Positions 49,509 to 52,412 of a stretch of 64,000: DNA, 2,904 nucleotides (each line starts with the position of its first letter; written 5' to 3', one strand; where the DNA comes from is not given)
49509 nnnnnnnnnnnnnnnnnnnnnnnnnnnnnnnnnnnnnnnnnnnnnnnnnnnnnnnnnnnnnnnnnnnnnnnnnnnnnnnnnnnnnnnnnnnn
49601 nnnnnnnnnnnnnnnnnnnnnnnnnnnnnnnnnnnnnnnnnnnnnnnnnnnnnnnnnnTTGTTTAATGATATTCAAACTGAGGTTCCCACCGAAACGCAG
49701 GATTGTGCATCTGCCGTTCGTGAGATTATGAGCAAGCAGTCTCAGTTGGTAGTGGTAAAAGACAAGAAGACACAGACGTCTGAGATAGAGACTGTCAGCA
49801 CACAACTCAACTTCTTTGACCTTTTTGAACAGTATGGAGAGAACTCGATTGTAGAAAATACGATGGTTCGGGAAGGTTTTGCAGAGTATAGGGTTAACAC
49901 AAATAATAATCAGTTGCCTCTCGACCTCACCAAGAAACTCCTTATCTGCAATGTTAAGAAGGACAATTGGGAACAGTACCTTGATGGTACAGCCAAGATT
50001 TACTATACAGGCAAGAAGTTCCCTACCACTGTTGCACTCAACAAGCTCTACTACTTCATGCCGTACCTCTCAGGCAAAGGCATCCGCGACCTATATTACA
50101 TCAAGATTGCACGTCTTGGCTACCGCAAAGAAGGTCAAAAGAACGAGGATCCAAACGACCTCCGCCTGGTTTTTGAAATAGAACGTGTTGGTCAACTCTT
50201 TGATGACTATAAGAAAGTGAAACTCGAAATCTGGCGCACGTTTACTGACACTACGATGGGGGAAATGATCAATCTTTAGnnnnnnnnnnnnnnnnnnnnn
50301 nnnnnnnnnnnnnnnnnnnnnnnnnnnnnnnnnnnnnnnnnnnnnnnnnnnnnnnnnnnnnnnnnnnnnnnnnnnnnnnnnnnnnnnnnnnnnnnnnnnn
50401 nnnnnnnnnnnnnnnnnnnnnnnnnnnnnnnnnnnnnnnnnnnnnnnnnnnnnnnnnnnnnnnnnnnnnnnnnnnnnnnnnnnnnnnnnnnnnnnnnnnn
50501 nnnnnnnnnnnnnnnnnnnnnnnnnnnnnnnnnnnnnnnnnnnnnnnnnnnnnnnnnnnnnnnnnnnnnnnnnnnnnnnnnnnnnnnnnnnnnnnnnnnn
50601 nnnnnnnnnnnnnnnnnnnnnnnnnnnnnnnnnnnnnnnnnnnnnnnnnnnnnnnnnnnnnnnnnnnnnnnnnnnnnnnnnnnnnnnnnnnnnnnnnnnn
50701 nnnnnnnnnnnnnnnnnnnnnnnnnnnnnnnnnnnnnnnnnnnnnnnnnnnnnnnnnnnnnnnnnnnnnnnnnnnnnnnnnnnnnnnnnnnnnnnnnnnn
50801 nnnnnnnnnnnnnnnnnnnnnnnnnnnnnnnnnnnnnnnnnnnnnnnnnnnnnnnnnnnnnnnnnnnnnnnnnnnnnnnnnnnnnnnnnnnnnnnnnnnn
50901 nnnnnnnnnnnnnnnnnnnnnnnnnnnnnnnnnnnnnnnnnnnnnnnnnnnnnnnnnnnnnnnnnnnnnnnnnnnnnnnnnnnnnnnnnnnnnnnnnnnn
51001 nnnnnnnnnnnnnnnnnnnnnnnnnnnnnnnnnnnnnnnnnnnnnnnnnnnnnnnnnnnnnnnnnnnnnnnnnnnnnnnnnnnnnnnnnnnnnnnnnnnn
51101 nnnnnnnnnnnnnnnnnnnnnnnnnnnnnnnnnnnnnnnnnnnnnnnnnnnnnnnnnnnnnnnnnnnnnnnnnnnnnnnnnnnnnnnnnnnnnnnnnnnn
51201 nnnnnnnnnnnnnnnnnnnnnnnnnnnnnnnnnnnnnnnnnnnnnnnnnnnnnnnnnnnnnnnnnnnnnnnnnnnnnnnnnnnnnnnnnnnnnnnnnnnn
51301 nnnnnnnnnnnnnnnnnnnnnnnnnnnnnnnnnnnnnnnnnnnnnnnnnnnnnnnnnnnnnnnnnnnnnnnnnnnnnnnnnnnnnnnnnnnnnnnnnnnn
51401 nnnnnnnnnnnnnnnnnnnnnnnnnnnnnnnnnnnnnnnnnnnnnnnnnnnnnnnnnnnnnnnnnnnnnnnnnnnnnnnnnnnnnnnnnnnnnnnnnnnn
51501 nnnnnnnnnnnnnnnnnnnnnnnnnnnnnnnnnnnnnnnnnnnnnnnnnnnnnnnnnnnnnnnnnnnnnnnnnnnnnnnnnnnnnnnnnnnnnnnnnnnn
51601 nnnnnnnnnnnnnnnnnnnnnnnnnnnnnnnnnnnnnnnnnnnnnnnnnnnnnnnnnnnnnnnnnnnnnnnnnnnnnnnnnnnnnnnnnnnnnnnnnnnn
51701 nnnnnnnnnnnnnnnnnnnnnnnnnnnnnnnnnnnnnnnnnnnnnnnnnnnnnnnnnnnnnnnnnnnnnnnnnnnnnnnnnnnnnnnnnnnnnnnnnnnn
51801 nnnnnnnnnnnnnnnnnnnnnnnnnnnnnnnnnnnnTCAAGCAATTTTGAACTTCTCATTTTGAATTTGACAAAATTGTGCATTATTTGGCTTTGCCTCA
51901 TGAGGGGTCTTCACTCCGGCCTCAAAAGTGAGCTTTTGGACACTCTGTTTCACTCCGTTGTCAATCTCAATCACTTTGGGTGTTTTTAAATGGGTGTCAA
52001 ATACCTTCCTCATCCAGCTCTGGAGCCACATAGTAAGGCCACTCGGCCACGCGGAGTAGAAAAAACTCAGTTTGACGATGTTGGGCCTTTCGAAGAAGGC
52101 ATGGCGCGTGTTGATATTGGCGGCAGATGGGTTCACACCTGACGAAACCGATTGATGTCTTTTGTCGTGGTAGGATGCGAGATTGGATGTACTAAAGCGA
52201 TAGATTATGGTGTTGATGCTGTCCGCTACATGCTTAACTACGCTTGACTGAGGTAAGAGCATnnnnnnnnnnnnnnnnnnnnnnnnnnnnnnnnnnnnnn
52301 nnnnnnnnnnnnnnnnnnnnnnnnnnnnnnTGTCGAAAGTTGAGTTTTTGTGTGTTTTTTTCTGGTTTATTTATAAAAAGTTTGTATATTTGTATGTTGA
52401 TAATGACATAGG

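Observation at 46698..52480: AT-rich ~5.6-kb accessory islet wedged between dxs and the methylmalonyl-CoA decarboxylase operon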

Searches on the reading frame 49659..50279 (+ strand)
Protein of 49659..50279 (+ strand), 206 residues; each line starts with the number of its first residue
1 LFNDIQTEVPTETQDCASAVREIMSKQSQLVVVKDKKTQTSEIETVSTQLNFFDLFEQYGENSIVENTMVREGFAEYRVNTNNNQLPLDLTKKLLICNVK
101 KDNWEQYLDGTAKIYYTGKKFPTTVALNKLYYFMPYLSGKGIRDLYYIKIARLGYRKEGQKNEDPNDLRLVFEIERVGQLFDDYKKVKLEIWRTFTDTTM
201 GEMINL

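Call 11: search_protein_families(library=ncbifam, proteins=[window:49680-50279:+], max_evalue=0.1)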
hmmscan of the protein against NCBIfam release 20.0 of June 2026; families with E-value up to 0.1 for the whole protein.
window:49680-50279:+ (199 aa): 0 families

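Call 12: search_protein_families(library=phrogs, proteins=[window:49680-50279:+], max_evalue=0.1)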
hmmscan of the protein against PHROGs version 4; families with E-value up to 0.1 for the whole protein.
window:49680-50279:+ (199 aa): 1 family
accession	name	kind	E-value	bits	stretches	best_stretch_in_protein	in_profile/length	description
phrog_14635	-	unknown function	0.074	14.3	0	78-98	23-43/58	-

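Call 42: search_solved_structures(query=window:49680-50279:+, max_evalue=1)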
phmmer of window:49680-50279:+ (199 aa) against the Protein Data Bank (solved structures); distinct sequences matched with E-value up to 1: 1.
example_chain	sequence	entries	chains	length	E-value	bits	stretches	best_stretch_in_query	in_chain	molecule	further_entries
3l1e_A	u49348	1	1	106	0.7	13.1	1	11-82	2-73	Alpha-crystallin A chain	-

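Call 57: find_homologous_proteins(query=window:49659-50279:+, max_evalue=0.001)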
Query window:49659-50279:+ (206 aa): 615 proteins with E <= 0.001 among 687 candidates; the best 120 are listed.
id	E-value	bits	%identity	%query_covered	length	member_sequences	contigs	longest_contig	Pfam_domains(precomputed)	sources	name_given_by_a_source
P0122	1.9e-79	284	67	96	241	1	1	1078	-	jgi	jgi:hypothetical protein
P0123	5.8e-79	283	78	82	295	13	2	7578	-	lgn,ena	-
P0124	1.0e-78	282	77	83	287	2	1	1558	-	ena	-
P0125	7.6e-78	279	75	83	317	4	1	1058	PF22837.2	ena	-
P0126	1.1e-77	279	76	83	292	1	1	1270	PF22837.2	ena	-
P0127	1.2e-77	278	78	78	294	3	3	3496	PF22837.2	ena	-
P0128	1.2e-77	278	79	77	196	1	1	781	-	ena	-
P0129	2.5e-77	277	78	77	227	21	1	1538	-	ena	-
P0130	4.2e-77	277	78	76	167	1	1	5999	-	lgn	-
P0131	9.6e-77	275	71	87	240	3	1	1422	-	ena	-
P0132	2.0e-76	274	66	100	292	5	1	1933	PF00145.24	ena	-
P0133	5.7e-76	273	80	77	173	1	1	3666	-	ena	-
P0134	6.1e-76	273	77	77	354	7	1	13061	PF22837.2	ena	-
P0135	8.5e-76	272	63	100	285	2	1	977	PF00145.24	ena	-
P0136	1.7e-75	271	78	76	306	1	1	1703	PF22837.2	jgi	jgi:hypothetical protein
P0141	2.5e-75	271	78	76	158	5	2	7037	-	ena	-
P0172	1.3e-71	259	78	77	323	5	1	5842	PF01555.25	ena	-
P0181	2.8e-69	251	78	70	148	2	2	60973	-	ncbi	-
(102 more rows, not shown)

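Call 59: search_protein_families(library=pfam, proteins=[P0134, P0172, P0141], max_evalue=0.001)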
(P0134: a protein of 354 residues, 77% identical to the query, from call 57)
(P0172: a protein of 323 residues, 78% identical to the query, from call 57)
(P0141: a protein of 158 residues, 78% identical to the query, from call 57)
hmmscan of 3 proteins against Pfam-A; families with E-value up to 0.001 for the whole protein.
P0134 (354 aa): 1 family
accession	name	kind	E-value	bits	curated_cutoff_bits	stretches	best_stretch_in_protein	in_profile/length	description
PF22837.1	M_Eco57I_C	-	3e-18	66.7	27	1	2-157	113-265/283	Type II methyltransferase M.Eco57I, C-terminal domain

P0172 (323 aa): 1 family
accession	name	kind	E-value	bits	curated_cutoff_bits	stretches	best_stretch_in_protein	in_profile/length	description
PF01555.25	N6_N4_Mtase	-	5.4e-22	79.3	26.7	1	34-122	139-219/221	DNA methylase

P0141 (158 aa): 0 families

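Call 61: find_encoding_contigs(protein=P0181, flank=6000, max_places=3)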
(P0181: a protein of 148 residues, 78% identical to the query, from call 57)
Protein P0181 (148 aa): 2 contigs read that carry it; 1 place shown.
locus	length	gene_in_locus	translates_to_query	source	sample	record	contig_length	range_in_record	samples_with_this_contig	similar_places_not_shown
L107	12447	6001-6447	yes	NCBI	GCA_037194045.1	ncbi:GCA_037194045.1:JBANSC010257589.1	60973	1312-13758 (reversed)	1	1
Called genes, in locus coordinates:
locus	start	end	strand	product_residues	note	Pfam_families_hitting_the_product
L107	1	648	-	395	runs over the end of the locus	PF00155:Aminotran_1_2, PF01053:Cys_Met_Meta_PP (weak), PF01212:Beta_elim_lyase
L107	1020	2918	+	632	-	PF00012:HSP70, PF06723:MreB_Mbl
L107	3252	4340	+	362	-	PF09545:RE_AccI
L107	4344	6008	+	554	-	PF07669:Eco57I, PF02384:N6_Mtase, PF22837:M_Eco57I_C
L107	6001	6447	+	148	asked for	-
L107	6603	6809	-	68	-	-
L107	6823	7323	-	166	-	PF13151:DUF3990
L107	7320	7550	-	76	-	PF12668:DUF3791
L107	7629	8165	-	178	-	-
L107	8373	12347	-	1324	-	PF04851:ResIII, PF07669:Eco57I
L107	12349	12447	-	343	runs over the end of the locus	-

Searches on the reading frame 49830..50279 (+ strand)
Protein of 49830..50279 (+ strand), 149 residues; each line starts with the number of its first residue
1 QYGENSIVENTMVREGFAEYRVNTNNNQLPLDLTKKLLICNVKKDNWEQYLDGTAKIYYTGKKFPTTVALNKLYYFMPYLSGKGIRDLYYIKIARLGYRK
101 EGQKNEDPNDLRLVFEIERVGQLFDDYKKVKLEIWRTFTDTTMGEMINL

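Call 71: predict_structure(alignment_id=A4)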
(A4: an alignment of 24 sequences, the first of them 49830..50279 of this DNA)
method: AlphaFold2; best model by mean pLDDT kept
length: 149 residues; sequences in the alignment: 24
mean_pLDDT: 72.4   pTM: 0.70
mean pLDDT of the five models: 72.4, 72.2, 70.9, 46.1, 42.1
residues with pLDDT >= 90: 0; 70-90: 92; 50-70: 44; < 50: 13
segments of 3 or more residues with pLDDT < 50: 1-3, 14-20
pLDDT, mean of each block of 10 residues (from residue 1): 61 50 54 83 69 68 57 83 86 83 82 82 85 62 82
secondary structure, 60 per line:
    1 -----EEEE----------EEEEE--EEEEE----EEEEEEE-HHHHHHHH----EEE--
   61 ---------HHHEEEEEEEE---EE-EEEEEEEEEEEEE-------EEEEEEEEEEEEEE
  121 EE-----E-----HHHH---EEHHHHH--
elements in order: E6-9 E20-24 E27-31 E36-42 H44-51 E56-58 E73-80 E87-99 E107-122 H134-137 H143-147

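Call 74: fold_search(model_id=the predicted structure, library=pdb)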
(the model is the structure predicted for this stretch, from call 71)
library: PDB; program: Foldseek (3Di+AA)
matches with E <= 10: 267; with E <= 0.001: 0
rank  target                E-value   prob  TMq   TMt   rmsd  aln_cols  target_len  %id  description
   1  9qiw_CJ               2.7e-02  0.14  0.13  0.08  13.5        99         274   12  Human pre-60S - State 3 (released 2025-04-30)
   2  7z93_A                4.4e-02  0.93  0.37  0.37   4.6       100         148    9  Crystal structure of YTHDF2 with compound YLI_DF_022 (released 2022-03-30)
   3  4u8t_A                5.2e-02  0.96  0.38  0.36   5.3       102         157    7  Crystal structure of YTH domain of Zygosaccharomyces rouxii MRB1 protein in complex with N6-Methyladenosine RNA (released 2014-09-10)
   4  5y6b_D                5.2e-02  0.89  0.36  0.38   6.2       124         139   10  Crystal structure of ZmASCH Y47F mutant protein from Zymomonas mobilis (released 2018-07-18)
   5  7r5w_A                5.5e-02  0.97  0.41  0.41   4.3        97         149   10  Crystal structure of YTHDF2 with compound YLI_DF_029 (released 2022-03-16)
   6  5y6b_A                5.5e-02  0.89  0.36  0.37   6.1       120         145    9  Crystal structure of ZmASCH Y47F mutant protein from Zymomonas mobilis (released 2018-07-18)
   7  5guq_A                5.9e-02  0.84  0.36  0.37   7.5       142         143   10  Crystal structure of ASCH from Zymomonas mobilis (released 2017-08-30)
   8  5guq_C                6.2e-02  0.95  0.37  0.37   5.1       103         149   10  Crystal structure of ASCH from Zymomonas mobilis (released 2017-08-30)
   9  9szp_A                6.6e-02  0.98  0.42  0.45   3.9        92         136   14  Crystal structure of the human YTHDC2 YTH domain in complex with m6A DNA (released 2026-04-01)
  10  4u8t_E                6.6e-02  0.57  0.32  0.32   9.8       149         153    7  Crystal structure of YTH domain of Zygosaccharomyces rouxii MRB1 protein in complex with N6-Methyladenosine RNA (released 2014-09-10)
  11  7yx6_A                7.4e-02  0.96  0.40  0.40   4.6        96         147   10  Crystal structure of YTHDF2 with compound YLI_DF_027 (released 2022-02-23)
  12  5h8a_C                7.9e-02  0.94  0.44  0.38   5.3       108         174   10  Mmi1 YTH domain (released 2016-01-13)
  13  7a1v_A                8.9e-02  0.96  0.41  0.41   4.4        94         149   12  Crystal structure of YTHDF2 in complex with m1A (released 2021-08-25)
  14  6yex_A                8.9e-02  0.92  0.37  0.19   6.4       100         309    9  VcaM4I restriction endonuclease in the absence of DNA (released 2020-12-16)
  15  5gus_B                8.9e-02  0.85  0.35  0.36   6.2       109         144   10  Crystal structure of ASCH domain from Zymomonas mobilis (released 2017-08-30)
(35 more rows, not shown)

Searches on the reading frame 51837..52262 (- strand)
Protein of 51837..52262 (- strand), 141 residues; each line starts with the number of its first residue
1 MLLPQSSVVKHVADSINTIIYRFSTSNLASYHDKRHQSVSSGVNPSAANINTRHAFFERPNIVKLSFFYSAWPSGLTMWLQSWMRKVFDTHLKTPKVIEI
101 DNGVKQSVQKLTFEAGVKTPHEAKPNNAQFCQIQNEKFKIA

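Call 3: search_protein_families(library=pfam, proteins=[window:51837-52262:-], max_evalue=0.01)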
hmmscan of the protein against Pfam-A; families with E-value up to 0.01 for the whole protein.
window:51837-52262:- (141 aa): 0 families

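Call 4: search_protein_families(library=padloc, proteins=[window:51837-52262:-], max_evalue=0.01)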
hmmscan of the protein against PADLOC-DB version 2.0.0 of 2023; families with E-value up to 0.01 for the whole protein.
window:51837-52262:- (141 aa): 0 families

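Call 11: search_protein_families(library=ncbifam, proteins=[window:51837-52262:-], max_evalue=0.1)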
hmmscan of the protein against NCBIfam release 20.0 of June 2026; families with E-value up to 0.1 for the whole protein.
window:51837-52262:- (141 aa): 0 families

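Call 12: search_protein_families(library=phrogs, proteins=[window:51837-52262:-], max_evalue=0.1)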
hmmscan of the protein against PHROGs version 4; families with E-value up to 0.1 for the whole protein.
window:51837-52262:- (141 aa): 0 families

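Call 22: find_homologous_proteins(query=window:51837-52262:-, max_evalue=0.001)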
Query window:51837-52262:- (141 aa): 1 proteins with E <= 0.001 among 2 candidates.
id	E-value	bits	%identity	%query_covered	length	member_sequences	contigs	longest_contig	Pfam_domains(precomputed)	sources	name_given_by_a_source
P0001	2.1e-89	314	100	100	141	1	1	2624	-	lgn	-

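Call 81: search_protein_families(library=pfam, proteins=[window:51840-52262:-], max_evalue=1)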
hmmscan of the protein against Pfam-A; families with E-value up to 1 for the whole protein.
seq(141 aa): 0 families

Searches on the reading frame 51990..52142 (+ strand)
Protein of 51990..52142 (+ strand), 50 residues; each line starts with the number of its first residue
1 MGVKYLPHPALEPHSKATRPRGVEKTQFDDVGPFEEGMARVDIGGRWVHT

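Call 103: search_protein_families(library=pfam, proteins=[window:51990-52142:+], max_evalue=0.01)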
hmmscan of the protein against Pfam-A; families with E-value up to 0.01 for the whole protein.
window:51990-52142:+ (50 aa): 1 family
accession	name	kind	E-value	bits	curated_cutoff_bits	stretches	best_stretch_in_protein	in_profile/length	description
PF14903.11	WG_beta_rep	-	4.2e-06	27.1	25.6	1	27-47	15-35/35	WG containing repeat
